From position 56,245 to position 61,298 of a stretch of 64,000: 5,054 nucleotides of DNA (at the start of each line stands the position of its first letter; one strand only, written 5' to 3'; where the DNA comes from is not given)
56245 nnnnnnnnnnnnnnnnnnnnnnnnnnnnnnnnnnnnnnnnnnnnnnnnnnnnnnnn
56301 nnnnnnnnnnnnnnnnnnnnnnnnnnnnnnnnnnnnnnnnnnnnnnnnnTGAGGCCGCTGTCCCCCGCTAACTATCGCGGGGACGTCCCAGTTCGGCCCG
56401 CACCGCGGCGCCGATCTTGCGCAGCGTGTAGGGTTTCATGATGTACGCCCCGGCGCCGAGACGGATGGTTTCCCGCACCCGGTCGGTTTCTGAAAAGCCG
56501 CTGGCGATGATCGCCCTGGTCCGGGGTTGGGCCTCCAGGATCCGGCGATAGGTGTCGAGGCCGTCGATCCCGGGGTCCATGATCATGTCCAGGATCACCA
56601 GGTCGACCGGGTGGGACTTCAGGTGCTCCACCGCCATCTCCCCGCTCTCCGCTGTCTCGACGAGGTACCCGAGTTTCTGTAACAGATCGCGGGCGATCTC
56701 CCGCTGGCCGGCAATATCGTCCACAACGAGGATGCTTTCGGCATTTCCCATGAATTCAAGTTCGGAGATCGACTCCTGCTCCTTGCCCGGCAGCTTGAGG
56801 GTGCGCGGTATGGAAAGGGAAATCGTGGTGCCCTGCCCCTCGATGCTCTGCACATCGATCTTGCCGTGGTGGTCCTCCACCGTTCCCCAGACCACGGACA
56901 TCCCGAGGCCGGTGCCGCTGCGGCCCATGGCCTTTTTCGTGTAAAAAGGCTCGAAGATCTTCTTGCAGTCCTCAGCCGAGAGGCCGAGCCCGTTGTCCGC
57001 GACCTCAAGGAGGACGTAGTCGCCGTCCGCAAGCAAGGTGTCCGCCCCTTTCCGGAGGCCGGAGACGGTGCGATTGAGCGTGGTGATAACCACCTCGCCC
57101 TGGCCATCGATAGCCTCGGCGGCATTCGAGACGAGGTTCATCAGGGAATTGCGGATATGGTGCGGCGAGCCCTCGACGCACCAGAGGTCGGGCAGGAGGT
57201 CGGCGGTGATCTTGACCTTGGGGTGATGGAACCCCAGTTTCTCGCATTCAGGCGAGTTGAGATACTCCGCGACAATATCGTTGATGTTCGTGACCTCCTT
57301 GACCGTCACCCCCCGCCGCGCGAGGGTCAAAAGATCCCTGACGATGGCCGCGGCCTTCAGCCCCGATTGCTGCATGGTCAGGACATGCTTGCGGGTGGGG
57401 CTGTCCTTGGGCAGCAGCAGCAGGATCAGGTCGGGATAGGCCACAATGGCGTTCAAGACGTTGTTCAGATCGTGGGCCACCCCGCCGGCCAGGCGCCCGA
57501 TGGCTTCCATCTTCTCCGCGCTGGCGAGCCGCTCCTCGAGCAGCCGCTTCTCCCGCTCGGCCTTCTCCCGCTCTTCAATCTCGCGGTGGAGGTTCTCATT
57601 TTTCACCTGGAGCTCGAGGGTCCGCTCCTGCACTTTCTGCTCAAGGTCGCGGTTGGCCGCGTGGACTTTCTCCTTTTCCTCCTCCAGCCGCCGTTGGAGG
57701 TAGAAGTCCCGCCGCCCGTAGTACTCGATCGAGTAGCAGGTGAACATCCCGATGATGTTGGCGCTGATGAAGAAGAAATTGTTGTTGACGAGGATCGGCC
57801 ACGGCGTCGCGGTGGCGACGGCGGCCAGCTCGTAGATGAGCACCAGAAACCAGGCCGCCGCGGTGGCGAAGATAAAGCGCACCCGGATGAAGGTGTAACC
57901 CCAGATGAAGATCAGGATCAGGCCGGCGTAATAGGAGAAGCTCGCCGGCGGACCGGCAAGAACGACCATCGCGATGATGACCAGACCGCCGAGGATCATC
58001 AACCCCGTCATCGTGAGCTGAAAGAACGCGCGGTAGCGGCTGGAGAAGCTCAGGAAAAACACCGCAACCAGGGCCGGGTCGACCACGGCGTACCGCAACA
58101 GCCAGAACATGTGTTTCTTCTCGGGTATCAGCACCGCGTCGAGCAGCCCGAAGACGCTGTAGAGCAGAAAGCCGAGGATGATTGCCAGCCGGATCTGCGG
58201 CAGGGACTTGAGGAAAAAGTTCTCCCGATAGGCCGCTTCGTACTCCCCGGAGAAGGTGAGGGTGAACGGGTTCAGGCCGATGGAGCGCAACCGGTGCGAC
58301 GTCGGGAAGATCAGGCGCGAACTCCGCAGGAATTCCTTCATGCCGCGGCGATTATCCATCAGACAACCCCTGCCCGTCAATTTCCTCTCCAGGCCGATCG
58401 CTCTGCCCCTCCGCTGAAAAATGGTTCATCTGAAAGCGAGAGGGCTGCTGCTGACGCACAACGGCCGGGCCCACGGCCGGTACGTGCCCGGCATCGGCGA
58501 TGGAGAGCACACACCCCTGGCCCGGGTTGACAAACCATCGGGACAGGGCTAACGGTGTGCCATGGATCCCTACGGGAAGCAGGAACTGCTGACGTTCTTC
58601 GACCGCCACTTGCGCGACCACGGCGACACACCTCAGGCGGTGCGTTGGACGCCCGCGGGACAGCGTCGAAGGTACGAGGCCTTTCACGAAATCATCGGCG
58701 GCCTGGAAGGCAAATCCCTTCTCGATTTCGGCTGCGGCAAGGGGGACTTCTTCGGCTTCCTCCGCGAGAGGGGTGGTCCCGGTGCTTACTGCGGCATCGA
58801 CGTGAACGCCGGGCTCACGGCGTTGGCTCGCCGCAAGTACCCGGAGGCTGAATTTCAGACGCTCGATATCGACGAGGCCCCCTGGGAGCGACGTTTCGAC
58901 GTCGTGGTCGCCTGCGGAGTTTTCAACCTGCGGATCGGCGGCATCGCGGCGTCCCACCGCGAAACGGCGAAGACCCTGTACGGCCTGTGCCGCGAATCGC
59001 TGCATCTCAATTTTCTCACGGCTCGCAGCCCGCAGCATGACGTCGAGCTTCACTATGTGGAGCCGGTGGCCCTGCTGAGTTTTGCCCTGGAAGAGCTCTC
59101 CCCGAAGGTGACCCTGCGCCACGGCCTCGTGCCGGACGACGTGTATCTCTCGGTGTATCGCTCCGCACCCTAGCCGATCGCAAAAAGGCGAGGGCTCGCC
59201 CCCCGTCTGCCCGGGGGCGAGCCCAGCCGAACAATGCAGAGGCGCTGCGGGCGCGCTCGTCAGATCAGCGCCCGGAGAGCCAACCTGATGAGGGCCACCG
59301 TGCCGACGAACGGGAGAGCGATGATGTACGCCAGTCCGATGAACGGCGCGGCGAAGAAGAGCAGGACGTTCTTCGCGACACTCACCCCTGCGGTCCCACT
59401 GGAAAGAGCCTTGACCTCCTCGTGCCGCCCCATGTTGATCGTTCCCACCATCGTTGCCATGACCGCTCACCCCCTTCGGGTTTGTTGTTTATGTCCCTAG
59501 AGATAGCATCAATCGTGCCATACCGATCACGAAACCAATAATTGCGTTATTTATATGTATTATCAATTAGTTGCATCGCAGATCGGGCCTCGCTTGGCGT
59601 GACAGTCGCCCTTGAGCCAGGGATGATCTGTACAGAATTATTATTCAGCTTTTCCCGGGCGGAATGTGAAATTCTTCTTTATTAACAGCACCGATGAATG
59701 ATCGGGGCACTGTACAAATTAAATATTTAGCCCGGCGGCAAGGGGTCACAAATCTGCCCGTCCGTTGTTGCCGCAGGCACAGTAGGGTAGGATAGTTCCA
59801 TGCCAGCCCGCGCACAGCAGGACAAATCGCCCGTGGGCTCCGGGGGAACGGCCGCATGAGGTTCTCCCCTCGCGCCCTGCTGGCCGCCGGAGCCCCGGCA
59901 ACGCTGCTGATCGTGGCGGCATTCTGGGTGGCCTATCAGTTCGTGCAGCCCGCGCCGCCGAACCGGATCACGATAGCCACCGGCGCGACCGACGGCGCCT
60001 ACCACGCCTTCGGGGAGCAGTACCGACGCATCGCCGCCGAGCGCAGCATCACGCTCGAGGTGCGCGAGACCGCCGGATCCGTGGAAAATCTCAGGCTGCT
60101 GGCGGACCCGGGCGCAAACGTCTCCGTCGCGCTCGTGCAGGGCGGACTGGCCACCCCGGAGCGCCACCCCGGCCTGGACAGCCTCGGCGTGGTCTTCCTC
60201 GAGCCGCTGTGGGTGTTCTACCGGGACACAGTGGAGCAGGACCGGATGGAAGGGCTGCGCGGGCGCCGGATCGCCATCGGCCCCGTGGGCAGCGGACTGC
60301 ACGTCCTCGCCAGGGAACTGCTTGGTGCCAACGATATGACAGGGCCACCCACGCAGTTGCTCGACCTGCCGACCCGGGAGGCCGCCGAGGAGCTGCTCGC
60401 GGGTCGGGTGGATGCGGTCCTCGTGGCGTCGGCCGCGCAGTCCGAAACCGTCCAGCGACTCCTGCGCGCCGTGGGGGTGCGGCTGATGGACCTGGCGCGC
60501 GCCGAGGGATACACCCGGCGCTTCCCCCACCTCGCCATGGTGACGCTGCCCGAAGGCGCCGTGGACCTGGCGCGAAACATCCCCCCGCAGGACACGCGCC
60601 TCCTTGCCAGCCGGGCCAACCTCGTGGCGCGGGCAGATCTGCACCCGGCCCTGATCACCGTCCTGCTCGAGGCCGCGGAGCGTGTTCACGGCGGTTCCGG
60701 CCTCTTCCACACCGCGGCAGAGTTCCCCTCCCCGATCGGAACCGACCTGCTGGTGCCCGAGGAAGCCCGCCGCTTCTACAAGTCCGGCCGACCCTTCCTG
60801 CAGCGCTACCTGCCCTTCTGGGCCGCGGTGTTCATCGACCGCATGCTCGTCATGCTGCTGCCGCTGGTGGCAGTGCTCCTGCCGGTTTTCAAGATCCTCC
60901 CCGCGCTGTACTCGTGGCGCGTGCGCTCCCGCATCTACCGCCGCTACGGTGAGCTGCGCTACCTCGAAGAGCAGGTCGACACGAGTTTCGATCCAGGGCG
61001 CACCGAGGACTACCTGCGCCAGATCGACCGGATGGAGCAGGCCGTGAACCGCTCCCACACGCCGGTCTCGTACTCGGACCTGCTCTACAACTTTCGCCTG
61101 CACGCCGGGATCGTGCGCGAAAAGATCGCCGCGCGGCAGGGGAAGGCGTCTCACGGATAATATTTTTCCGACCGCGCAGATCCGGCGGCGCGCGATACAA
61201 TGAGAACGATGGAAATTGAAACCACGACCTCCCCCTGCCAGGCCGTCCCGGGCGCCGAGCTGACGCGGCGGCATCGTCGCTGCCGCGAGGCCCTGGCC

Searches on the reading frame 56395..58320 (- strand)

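Call 79: search_protein_families(library=pfam, max_evalue=0.0001, proteins=[window:56395-58320:-])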
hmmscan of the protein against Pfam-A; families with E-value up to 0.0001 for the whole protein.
window:56395-58320:- (642 aa): 3 families
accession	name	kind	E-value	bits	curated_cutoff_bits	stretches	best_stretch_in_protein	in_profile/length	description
PF00072.30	Response_reg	-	1.2e-22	80.6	30.2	1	530-640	1-110/111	Response regulator receiver domain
PF02518.31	HATPase_c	-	6.4e-20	72.1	26.4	1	386-507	3-110/111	Histidine kinase-, DNA gyrase B-, and HSP90-like ATPase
PF00512.31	HisKA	-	3.4e-06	27.4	26.9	1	275-336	3-63/66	His Kinase A (phospho-acceptor) domain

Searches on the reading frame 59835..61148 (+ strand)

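Call 79: search_protein_families(library=pfam, max_evalue=0.0001, proteins=[window:59835-61148:+])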
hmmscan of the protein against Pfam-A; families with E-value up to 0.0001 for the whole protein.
window:59835-61148:+ (438 aa): 1 family
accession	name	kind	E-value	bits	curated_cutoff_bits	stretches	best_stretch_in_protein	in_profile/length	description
PF16868.10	NMT1_3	-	4.6e-15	56.4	27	1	47-270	1-236/289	NMT1-like family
